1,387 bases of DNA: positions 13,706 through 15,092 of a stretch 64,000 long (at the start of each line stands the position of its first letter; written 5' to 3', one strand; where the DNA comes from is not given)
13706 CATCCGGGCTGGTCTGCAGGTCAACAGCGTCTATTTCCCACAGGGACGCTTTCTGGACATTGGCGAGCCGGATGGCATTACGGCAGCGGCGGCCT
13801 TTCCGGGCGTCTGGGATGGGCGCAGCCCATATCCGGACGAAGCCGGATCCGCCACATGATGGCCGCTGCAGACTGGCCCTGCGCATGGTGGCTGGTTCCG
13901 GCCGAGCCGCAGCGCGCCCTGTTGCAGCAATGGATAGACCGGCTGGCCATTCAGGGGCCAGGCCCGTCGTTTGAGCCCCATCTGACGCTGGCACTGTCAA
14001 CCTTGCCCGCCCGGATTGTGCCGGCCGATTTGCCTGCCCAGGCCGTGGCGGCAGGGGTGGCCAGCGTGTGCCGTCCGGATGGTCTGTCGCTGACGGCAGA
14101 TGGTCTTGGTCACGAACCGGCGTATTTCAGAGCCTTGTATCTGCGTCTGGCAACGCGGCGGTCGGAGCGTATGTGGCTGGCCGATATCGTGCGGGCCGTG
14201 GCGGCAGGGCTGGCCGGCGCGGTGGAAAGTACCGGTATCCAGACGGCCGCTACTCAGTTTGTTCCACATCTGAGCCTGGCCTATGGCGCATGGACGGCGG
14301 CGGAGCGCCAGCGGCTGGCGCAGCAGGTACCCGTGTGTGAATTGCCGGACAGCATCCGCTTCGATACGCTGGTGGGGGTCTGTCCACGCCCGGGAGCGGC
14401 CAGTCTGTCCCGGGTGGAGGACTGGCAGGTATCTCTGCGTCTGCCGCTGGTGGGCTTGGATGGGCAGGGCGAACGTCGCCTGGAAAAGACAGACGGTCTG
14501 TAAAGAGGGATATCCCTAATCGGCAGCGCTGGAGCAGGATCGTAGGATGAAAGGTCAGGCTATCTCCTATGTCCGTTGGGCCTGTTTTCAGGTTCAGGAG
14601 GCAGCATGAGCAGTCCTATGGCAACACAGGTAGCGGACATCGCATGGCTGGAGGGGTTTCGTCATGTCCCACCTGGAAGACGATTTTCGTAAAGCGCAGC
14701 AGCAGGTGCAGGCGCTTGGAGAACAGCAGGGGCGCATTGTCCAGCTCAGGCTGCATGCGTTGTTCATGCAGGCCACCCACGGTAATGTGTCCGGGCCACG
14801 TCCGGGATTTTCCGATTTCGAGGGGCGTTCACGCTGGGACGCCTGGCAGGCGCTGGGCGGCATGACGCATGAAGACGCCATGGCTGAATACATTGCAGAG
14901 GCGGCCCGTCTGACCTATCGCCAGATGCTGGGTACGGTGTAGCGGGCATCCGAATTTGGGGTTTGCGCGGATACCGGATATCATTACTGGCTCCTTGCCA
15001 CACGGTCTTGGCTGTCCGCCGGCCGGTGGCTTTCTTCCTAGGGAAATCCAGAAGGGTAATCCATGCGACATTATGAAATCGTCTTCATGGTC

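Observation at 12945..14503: Translationally coupled GalU-like nucleotidyltransferase + 2H phosphoesterase pair of unknown function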

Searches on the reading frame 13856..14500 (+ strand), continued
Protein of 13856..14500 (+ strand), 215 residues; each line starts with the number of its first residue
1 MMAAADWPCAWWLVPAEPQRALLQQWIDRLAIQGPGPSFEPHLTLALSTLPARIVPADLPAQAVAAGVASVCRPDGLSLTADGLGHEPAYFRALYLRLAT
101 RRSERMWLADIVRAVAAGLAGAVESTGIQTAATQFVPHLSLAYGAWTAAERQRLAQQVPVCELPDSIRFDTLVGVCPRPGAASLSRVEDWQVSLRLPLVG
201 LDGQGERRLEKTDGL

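Call 67: search_protein_families(library=pfam, alignment_id=A5, max_evalue=0.00001)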
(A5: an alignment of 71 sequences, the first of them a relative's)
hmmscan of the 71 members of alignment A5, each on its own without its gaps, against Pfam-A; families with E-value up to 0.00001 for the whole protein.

A. member 1, L106:1-438:+ (145 aa): 1 family
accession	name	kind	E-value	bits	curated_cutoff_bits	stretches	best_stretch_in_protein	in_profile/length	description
PF00856.33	SET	-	3.2e-25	89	22.4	1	9-105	1-105/105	SET domain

B. families by the number of members that match (of 71 scanned): 56 families (the first 25 are shown)
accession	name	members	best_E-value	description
PF14559.12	TPR_19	9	3.4e-15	Tetratricopeptide repeat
PF13428.12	TPR_14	5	1.1e-09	Tetratricopeptide repeat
PF00266.25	Aminotran_5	4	8e-146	Aminotransferase class-V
PF23914.1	TPR_CcmH_CycH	4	1.4e-08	Cytochrome c-type biogenesis protein H TPR domain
PF00012.26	HSP70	3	2.9e-186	Hsp70 protein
PF13432.12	TPR_16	3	4.4e-08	Tetratricopeptide repeat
PF01592.21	NifU_N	2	3.5e-25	NifU-like N terminal domain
PF01139.22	RtcB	2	4.9e-19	tRNA-splicing ligase RtcB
PF06723.19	MreB_Mbl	2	6.4e-15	MreB/Mbl protein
PF07040.16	DUF1326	2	2.4e-11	Protein of unknown function (DUF1326)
PF13431.12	TPR_17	2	9.3e-08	Tetratricopeptide repeat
PF12895.13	ANAPC3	2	2.8e-06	Anaphase-promoting complex, cyclosome, subunit 3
PF05872.18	HerA_C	1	2e-176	Helicase HerA-like C-terminal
PF04127.22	DFP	1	2.3e-73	DNA/pantothenate metabolism flavoprotein C-terminal domain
PF06884.16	DUF1264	1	1.3e-66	Protein of unknown function (DUF1264)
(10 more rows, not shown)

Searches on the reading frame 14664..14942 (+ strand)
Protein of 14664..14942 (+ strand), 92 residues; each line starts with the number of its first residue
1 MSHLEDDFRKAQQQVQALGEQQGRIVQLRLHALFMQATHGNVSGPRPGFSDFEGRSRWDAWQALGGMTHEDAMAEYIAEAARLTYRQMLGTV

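Call 73: search_protein_families(library=pfam, proteins=[window:14664-14942:+], max_evalue=0.001)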
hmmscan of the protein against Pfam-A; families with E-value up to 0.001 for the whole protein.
window:14664-14942:+ (92 aa): 1 family
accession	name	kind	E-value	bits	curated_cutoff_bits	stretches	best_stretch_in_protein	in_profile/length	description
PF00887.24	ACBP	-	3.2e-23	82.1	28.3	1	5-79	1-75/76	Acyl CoA binding protein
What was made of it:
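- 14664..14942 (+): Acyl-CoA-binding protein gene, a possible third gene of the same transcript in the Lautropia lineage only. Pfam ACBP scores 82 bits (call 73).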
